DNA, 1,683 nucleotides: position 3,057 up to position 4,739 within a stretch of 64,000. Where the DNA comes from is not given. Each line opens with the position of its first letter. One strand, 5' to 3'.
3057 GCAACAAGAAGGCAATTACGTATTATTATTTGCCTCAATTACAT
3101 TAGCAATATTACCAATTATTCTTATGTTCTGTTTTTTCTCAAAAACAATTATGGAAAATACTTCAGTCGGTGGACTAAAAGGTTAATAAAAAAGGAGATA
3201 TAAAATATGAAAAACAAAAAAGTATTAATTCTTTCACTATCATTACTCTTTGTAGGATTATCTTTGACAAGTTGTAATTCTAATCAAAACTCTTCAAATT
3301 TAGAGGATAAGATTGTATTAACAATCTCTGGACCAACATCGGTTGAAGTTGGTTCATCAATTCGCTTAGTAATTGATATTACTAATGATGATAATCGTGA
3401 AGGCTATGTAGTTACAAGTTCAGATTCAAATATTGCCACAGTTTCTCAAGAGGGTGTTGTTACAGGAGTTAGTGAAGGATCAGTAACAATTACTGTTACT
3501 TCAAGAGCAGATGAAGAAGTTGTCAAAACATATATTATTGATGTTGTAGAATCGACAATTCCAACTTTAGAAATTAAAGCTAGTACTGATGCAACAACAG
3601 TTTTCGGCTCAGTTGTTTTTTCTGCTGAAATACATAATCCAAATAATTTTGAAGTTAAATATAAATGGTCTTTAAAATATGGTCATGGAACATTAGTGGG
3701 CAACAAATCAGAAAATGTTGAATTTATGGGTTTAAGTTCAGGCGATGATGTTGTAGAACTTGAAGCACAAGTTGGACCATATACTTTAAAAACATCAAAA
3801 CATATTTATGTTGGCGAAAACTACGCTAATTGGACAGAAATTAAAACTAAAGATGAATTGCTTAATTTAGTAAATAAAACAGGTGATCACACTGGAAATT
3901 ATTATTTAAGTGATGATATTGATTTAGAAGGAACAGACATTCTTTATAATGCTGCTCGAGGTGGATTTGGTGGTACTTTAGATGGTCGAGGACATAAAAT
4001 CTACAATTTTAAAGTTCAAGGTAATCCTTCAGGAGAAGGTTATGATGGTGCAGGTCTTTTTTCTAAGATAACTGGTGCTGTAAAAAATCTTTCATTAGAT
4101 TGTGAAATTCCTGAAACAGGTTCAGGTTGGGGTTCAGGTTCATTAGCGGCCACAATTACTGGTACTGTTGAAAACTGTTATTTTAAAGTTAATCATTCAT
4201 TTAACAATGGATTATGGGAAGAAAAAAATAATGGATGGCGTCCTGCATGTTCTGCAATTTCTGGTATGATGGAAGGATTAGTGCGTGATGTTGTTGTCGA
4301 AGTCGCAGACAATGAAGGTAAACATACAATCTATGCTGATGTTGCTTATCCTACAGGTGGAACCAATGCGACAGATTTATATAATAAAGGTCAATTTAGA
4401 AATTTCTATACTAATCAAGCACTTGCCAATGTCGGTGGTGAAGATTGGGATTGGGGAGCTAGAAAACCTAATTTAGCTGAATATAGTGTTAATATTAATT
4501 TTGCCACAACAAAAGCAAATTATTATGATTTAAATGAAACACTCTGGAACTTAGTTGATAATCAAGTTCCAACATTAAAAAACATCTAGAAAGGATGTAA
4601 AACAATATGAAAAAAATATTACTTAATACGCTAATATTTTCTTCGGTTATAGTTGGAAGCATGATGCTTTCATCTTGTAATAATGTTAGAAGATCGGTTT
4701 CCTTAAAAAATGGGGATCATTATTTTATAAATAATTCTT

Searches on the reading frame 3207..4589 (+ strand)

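Call 6: search_protein_families(library=pfam, max_evalue=0.01, proteins=[window:3207-4589:+])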
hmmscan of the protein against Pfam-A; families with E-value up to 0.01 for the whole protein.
window:3207-4589:+ (460 aa): 1 family
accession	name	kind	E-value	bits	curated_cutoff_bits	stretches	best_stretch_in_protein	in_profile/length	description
PF02368.24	Big_2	-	1.2e-10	41.6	22.8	1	44-104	12-74/79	Bacterial Ig-like domain (group 2)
